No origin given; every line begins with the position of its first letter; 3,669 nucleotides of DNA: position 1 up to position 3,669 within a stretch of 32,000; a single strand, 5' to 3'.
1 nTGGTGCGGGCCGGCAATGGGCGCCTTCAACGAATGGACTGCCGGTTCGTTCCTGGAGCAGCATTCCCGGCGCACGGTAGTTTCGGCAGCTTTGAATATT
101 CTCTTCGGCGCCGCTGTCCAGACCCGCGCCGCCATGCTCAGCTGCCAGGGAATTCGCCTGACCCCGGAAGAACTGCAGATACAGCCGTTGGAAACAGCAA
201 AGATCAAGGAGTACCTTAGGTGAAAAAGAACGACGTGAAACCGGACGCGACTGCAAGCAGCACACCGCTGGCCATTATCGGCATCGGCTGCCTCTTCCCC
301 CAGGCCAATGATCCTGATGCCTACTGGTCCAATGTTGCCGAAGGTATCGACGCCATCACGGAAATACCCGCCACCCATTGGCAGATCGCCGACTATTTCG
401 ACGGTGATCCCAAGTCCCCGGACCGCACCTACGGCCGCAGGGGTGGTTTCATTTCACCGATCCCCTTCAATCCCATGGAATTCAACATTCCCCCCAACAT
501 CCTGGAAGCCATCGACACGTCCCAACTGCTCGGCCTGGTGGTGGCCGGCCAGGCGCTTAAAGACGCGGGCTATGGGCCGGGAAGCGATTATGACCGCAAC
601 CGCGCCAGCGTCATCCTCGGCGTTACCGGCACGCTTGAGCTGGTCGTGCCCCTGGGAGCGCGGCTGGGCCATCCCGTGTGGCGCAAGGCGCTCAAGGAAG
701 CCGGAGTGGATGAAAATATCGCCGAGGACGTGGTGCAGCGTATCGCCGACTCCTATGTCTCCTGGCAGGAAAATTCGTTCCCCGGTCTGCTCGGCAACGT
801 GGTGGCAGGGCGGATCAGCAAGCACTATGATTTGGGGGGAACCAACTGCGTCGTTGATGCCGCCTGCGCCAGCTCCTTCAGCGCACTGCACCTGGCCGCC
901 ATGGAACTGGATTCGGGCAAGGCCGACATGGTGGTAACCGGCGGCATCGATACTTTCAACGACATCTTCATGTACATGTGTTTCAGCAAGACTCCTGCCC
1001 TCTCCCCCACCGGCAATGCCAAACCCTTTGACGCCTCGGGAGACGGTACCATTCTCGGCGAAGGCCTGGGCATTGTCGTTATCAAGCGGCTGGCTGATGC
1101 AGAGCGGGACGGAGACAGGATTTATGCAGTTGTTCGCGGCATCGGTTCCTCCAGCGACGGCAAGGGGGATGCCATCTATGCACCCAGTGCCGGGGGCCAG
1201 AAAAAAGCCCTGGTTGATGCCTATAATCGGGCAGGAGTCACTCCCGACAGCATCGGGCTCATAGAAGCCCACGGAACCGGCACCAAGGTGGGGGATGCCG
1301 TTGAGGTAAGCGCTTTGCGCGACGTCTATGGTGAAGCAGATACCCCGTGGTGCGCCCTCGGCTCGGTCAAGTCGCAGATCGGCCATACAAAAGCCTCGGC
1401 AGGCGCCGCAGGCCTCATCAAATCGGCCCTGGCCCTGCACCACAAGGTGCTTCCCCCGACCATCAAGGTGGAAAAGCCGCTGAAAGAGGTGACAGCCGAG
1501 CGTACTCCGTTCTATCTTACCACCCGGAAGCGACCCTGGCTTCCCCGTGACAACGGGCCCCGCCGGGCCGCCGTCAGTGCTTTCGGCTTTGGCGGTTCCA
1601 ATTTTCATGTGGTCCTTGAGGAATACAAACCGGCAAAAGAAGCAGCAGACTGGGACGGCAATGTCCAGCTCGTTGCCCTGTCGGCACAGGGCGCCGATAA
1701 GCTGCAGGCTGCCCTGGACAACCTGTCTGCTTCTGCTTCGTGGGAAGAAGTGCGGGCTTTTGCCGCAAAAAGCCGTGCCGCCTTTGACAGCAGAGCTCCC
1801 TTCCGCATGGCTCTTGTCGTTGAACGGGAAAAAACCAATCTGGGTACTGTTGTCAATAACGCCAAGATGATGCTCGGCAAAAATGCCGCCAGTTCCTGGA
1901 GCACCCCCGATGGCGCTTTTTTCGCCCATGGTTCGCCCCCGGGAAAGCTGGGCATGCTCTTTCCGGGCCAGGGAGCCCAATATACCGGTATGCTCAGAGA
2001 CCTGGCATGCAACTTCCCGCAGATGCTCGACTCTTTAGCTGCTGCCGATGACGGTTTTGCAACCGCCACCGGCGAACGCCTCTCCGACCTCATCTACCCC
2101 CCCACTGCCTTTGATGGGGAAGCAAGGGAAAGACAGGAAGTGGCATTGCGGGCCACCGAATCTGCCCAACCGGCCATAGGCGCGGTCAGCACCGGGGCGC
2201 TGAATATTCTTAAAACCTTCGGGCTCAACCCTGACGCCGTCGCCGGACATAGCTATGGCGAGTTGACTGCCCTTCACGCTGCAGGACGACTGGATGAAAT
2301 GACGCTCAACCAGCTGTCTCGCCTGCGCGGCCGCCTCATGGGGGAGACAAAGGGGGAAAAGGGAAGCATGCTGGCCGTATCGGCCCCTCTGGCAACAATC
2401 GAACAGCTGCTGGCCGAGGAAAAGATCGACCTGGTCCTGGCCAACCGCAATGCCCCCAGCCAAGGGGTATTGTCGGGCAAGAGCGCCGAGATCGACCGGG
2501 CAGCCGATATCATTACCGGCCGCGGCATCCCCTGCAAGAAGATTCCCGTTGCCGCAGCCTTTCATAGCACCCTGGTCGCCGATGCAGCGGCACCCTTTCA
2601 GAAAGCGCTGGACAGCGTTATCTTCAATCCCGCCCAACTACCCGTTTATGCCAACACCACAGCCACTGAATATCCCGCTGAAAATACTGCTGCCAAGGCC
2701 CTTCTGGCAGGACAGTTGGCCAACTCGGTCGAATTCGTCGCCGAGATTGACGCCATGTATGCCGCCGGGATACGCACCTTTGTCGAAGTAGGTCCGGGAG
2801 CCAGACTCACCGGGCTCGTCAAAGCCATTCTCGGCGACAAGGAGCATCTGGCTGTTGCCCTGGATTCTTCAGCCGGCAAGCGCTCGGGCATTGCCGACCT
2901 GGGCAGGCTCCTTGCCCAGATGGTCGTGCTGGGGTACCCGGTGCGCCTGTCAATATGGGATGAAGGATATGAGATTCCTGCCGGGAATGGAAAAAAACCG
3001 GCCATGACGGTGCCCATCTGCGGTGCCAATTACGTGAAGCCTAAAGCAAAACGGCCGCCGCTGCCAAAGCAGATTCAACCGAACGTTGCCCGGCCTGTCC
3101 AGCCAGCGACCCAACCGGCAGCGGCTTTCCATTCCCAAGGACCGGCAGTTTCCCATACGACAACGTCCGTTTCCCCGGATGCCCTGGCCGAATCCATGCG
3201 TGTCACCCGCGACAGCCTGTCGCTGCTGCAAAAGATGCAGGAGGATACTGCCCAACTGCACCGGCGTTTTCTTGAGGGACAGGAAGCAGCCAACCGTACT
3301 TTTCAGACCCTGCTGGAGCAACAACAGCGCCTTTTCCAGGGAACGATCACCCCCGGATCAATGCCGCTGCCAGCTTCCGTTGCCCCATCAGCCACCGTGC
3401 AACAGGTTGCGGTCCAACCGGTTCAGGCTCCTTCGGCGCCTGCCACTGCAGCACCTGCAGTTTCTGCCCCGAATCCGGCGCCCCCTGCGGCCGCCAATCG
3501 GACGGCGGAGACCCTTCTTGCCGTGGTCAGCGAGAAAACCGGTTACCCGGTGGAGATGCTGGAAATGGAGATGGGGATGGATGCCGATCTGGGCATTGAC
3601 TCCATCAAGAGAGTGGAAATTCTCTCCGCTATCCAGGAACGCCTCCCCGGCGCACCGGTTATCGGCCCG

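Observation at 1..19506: PUFA-synthase-like PKS physically fused with OleABCD and a PPTase in one translationally coupled operon: predicted dedicated polyunsaturated hydrocarbon pathway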

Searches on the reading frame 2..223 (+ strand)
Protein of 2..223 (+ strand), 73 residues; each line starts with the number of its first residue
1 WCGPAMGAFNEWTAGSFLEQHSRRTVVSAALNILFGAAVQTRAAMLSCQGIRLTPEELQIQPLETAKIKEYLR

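Call 4: search_protein_families(library=pfam, proteins=[window:2-223:+])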
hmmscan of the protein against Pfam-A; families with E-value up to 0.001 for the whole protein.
window:2-223:+ (73 aa): 0 families

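Call 13: search_protein_families(library=ncbifam, proteins=[window:2-223:+], max_evalue=0.001)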
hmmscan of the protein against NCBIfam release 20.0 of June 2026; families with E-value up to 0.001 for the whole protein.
window:2-223:+ (73 aa): 1 family
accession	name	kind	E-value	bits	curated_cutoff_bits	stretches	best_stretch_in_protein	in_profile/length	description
TIGR02814.1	pfaD_fam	subfamily_domain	2.9e-10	39.5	449.25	1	1-42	401-442/444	PfaD family polyunsaturated fatty acid/polyketide biosynthesis protein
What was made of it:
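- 2..223 (+): 3' end of pfaD (enoyl reductase); the last 73 codons plus the TGA stop. It matches TIGR02814 pfaD_fam positions 401-442 of 444, E 2.9e-10 (call 13).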

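Call 63: find_homologous_proteins(query=window:2-220:+, max_evalue=0.00001)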
Query window:2-220:+ (73 aa): 27 proteins with E <= 0.00001 among 29 candidates.
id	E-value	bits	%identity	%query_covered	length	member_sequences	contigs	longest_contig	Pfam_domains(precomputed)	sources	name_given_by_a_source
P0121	7.8e-23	98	68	99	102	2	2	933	PF21607.3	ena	-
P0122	2.1e-22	96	68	100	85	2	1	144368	-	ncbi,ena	-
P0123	1.9e-21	93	65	99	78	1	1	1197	-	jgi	jgi:hypothetical protein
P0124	8.6e-21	91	65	99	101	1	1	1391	PF21607.3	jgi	jgi:hypothetical protein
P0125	9.8e-18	82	60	96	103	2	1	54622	PF21607.3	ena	-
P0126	1.5e-17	81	59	93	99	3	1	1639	PF21607.3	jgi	-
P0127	1.7e-17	81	61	99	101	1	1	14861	PF21607.3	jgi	jgi:hypothetical protein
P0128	1.2e-16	78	55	95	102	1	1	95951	PF21607.3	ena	-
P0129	2.2e-16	77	53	99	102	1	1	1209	PF21607.3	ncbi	-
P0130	2.9e-16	77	60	86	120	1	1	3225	PF21607.3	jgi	jgi:hypothetical protein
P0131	6.5e-16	76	51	96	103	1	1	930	PF21607.3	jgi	jgi:hypothetical protein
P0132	7.6e-16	76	55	95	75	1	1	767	-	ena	-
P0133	1.6e-15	75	56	99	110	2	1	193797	PF21607.3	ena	-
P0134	6.2e-15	73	53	99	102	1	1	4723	PF21607.3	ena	-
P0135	1.5e-14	71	56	99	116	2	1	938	PF21607.3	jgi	jgi:hypothetical protein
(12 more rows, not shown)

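Call 64: find_encoding_contigs(protein=P0122, flank=10000, max_places=2)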
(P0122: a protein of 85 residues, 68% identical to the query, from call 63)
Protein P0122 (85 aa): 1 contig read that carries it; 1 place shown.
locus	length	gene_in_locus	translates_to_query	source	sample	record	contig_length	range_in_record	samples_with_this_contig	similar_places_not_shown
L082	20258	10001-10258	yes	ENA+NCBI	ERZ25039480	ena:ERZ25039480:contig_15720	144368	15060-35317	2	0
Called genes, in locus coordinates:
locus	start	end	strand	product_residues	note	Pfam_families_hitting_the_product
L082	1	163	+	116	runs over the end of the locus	PF00076:RRM_1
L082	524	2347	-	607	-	PF00270:DEAD, PF00271:Helicase_C, PF16124:RecQ_Zn_bind, PF09382:RQC, PF00570:HRDC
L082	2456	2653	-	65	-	-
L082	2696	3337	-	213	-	-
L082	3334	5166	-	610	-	PF13191:AAA_16, PF13401:AAA_22, PF13604:AAA_30 (weak), PF25199:nSTAND_NTPase5 (faint), PF01471:PG_binding_1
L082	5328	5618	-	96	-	-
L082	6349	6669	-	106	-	-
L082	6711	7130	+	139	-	PF00892:EamA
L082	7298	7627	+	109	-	PF07883:Cupin_2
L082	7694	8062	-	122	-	-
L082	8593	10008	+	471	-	PF21607:FabD_helical_ins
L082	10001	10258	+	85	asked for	-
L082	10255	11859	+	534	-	PF00109:ketoacyl-synt, PF02801:Ketoacyl-synt_C, PF16197:KAsynt_C_assoc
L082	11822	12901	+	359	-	PF00698:Acyl_transf_1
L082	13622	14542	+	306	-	PF28060:XpsN (faint), PF00550:PP-binding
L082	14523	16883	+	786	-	PF08659:KR, PF00106:adh_short (weak), PF13561:adh_short_C2 (weak), PF14765:PS-DH (faint)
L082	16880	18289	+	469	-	PF00109:ketoacyl-synt, PF02801:Ketoacyl-synt_C, PF16197:KAsynt_C_assoc (weak)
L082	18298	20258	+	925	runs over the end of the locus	PF00109:ketoacyl-synt, PF02801:Ketoacyl-synt_C, PF00698:Acyl_transf_1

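Call 65: find_encoding_contigs(protein=P0133, flank=10000, max_places=2)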
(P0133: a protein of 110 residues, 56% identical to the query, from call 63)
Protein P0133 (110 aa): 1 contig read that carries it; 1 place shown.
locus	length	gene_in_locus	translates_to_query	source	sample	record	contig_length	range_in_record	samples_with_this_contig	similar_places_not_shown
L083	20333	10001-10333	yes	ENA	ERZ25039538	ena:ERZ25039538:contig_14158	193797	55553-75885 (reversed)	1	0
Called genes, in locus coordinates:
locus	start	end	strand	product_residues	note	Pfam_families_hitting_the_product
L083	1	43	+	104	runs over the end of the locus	PF00072:Response_reg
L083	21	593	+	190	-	PF01339:CheB_methylest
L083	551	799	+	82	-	PF01339:CheB_methylest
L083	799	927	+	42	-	-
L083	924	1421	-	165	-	-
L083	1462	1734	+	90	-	-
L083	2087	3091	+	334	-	PF02518:HATPase_c, PF00072:Response_reg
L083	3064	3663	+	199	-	PF00072:Response_reg, PF01627:Hpt (weak)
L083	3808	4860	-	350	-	PF01547:SBP_bac_1, PF13531:SBP_bac_11, PF13343:SBP_bac_6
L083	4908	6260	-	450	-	PF13426:PAS_9 (faint), PF00989:PAS, PF08448:PAS_4, PF13188:PAS_8, PF08447:PAS_3, PF02518:HATPase_c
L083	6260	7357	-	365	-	PF13188:PAS_8 (faint), PF08448:PAS_4, PF00989:PAS (faint), PF13426:PAS_9 (faint), PF08447:PAS_3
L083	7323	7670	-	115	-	-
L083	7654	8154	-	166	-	-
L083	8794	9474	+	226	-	-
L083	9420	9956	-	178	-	-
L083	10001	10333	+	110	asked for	PF21607:FabD_helical_ins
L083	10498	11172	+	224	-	-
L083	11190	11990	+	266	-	PF00109:ketoacyl-synt, PF02801:Ketoacyl-synt_C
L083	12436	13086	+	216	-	PF00698:Acyl_transf_1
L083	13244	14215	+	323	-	PF00550:PP-binding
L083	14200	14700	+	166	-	PF00550:PP-binding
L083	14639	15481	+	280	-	-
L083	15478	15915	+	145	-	PF08659:KR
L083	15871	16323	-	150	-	-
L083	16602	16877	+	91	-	PF14765:PS-DH (weak)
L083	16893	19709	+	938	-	PF00109:ketoacyl-synt, PF00108:Thiolase_N (faint), PF02801:Ketoacyl-synt_C, PF16197:KAsynt_C_assoc (weak), PF00109:ketoacyl-synt, PF02801:Ketoacyl-synt_C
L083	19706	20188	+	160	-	-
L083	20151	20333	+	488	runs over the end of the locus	PF00698:Acyl_transf_1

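Call 66: search_protein_families(library=ncbifam, proteins=[L082:8593-10008:+, L082:7694-8062:-], max_evalue=0.00001)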
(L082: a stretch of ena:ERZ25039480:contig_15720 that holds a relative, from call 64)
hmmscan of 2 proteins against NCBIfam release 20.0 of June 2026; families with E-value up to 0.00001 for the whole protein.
L082:8593-10008:+ (471 aa): 2 families
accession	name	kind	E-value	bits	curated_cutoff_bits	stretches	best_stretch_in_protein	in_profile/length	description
TIGR02814.1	pfaD_fam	subfamily_domain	3.5e-158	527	449.25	1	86-471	3-390/444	PfaD family polyunsaturated fatty acid/polyketide biosynthesis protein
TIGR03151.1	enACPred_II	equivalog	4.7e-07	29.4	453.1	0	93-190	3-95/307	enoyl-[acyl-carrier-protein] reductase FabK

L082:7694-8062:- (122 aa): 0 families

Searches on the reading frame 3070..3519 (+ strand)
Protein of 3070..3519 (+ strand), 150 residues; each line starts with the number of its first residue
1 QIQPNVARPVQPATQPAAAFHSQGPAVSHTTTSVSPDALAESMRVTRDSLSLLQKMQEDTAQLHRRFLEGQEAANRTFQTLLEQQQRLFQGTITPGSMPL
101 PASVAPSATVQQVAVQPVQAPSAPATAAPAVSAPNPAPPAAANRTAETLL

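Call 42: search_protein_families(library=pfam, proteins=[window:3070-3519:+], max_evalue=0.01)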
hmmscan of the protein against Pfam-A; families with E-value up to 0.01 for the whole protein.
window:3070-3519:+ (150 aa): 0 families
